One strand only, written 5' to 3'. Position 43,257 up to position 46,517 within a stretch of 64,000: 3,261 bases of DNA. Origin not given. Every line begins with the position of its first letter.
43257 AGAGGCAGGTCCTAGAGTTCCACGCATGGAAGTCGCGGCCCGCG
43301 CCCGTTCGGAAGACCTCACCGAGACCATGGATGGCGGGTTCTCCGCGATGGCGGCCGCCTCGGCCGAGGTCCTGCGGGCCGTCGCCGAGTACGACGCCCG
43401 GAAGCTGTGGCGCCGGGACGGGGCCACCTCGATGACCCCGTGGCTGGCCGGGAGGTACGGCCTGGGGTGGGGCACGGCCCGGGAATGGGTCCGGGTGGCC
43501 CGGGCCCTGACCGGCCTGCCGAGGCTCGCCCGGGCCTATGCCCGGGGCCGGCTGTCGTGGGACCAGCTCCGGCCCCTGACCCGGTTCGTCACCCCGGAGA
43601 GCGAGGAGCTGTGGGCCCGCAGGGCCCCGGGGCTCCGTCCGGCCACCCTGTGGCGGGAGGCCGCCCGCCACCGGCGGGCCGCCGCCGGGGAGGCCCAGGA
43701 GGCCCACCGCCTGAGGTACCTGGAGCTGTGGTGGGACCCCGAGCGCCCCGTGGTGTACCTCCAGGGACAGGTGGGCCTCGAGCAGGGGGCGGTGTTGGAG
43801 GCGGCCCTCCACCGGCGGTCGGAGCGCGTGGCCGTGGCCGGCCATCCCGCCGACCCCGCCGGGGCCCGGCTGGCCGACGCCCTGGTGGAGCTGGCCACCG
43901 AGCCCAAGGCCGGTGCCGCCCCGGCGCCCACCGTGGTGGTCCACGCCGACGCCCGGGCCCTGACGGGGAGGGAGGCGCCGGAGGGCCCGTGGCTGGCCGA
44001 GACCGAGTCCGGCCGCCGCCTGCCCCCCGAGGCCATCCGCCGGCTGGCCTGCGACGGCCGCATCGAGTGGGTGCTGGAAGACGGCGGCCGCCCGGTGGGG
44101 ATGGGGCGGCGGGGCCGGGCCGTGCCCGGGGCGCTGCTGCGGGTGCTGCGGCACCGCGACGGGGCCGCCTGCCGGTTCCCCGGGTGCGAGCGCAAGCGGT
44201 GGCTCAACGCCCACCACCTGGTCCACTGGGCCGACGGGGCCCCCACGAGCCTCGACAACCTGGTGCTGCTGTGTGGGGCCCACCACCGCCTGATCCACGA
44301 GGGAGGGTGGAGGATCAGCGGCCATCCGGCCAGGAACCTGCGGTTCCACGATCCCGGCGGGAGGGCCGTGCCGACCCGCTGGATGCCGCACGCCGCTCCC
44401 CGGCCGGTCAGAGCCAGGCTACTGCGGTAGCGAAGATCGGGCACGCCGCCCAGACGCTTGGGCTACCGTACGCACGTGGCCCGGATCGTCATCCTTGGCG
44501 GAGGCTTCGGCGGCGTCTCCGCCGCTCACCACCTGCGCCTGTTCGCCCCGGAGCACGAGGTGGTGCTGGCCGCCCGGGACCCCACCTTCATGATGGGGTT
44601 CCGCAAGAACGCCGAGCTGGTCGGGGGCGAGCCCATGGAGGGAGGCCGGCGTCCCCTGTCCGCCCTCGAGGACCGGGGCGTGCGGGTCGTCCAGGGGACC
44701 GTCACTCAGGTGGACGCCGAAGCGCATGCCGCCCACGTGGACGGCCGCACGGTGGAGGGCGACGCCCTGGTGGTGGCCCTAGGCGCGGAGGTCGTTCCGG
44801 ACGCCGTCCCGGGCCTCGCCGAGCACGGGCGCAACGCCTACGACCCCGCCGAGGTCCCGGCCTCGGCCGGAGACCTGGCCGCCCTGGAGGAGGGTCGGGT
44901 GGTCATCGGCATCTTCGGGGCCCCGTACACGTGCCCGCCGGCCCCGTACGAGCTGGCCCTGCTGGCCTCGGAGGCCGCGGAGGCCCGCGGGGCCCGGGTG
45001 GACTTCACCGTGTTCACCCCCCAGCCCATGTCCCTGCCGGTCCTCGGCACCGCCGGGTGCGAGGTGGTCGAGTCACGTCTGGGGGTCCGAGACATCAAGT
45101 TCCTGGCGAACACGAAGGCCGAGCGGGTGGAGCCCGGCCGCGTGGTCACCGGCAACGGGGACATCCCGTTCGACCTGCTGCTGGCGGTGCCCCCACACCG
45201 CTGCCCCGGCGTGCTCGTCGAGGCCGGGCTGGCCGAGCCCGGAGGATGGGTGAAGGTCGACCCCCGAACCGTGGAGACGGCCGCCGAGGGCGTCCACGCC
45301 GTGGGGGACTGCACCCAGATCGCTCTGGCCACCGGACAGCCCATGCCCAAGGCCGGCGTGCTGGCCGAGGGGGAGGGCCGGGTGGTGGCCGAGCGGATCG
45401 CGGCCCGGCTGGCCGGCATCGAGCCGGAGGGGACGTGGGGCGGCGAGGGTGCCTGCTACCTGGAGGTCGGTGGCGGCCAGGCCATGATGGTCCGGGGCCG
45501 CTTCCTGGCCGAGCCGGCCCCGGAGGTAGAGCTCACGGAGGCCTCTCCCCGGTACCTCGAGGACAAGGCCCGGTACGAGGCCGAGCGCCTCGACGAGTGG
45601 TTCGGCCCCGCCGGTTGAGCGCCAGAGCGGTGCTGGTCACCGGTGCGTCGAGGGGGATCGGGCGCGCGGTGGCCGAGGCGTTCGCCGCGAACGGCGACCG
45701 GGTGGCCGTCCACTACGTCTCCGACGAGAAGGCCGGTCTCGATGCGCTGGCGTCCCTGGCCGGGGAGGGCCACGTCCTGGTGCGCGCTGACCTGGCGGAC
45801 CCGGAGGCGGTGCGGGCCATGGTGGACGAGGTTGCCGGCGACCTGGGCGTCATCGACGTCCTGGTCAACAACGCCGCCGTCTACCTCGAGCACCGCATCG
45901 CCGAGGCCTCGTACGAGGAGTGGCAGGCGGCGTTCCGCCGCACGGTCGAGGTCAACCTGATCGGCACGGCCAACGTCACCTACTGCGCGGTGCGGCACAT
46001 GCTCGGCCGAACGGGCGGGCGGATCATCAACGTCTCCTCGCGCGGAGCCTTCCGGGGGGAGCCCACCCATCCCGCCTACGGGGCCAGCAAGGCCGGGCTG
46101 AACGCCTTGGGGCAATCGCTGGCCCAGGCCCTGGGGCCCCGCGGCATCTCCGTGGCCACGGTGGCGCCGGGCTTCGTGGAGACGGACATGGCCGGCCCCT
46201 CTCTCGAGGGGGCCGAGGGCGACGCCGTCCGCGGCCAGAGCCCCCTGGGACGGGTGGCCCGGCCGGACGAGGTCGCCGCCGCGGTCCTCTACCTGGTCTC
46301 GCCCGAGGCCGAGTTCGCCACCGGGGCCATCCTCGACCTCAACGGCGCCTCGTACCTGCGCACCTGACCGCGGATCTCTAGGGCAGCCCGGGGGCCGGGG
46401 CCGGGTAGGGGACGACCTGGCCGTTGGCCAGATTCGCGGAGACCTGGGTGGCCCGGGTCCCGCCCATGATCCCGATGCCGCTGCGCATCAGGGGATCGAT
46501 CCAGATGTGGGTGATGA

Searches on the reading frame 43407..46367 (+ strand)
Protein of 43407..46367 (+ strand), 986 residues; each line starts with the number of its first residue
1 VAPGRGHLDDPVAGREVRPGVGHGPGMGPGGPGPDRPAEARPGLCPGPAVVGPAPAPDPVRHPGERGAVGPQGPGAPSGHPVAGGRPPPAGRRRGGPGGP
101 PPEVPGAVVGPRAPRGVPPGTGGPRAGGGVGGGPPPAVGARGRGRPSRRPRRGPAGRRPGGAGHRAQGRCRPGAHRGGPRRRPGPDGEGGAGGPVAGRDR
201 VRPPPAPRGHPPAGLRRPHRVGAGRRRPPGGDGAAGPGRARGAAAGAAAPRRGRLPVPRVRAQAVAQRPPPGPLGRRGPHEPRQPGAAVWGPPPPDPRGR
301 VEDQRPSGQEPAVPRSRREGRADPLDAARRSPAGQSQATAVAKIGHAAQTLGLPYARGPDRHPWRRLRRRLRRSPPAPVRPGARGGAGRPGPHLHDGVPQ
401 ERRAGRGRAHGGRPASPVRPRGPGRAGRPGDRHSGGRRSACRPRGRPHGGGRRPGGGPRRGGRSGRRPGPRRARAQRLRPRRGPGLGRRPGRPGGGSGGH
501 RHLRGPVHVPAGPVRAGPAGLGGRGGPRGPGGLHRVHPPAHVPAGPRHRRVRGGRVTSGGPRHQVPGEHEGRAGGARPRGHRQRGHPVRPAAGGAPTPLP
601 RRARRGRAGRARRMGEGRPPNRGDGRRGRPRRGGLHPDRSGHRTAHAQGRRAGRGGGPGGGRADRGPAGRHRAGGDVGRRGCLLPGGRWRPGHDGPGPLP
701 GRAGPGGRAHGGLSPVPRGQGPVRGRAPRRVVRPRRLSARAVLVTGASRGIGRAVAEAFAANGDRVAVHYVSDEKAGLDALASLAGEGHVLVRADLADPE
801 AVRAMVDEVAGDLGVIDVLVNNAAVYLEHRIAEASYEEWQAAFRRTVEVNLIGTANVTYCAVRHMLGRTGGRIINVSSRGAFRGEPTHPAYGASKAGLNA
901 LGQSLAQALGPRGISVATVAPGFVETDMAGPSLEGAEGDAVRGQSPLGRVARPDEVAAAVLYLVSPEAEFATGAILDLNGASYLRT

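Call 7: search_protein_families(library=ncbifam, proteins=[window:43407-46367:+])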
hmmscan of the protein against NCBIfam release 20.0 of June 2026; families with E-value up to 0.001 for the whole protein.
window:43407-46367:+ (986 aa): 231 families (the best 25 are shown)
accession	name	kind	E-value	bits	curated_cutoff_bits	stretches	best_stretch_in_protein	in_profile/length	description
NF009466.0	PRK12826.1-2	subfamily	8.4e-61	205.6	222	1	738-983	2-245/248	3-oxoacyl-ACP reductase FabG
NF005559.1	PRK07231.1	subfamily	1.7e-57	194.8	215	1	736-982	1-247/249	glucose 1-dehydrogenase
TIGR01830.1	3oxo_ACP_reduc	equivalog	6.6e-54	183.1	297.75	1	742-980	1-236/239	3-oxoacyl-[acyl-carrier-protein] reductase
NF005067.0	PRK06484.1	equivalog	1.4e-51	175.7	713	1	733-980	271-509/524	short chain dehydrogenase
NF004197.0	PRK05653.1-1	equivalog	6.2e-51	173.4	332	1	736-983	4-247/249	3-oxoacyl-ACP reductase FabG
NF005309.0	PRK06841.1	subfamily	1e-49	169.3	286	1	736-980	12-250/255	GolD/DthD family dehydrogenase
TIGR01829.1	AcAcCoA_reduct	subfamily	2.3e-48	165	302.1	1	741-983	2-241/242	acetoacetyl-CoA reductase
NF009464.0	PRK12824.1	subfamily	9.1e-48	163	269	1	740-984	3-244/245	3-oxoacyl-ACP reductase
NF004198.0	PRK05653.1-3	equivalog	1.5e-47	162.2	296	1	737-983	5-247/248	3-oxoacyl-ACP reductase FabG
NF005893.0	PRK07856.1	equivalog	6.8e-47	159.9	255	1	737-981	7-240/255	SDR family oxidoreductase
NF005853.0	PRK07774.1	equivalog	1.1e-45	156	303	1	737-985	4-249/250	SDR family oxidoreductase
NF004791.0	PRK06138.1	equivalog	1.5e-45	155.5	312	1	736-982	2-249/252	SDR family oxidoreductase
NF009384.0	PRK12743.1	equivalog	1.6e-44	152.1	264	1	739-980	6-245/258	SDR family oxidoreductase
NF052558.1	MBtsdlDhBudC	equivalog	3.8e-44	151.1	270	1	739-980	3-239/250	meso-2,3-butanediol dehydrogenase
NF004200.0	PRK05653.1-5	equivalog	9.4e-44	149.8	273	1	740-981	3-240/242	3-oxoacyl-ACP reductase FabG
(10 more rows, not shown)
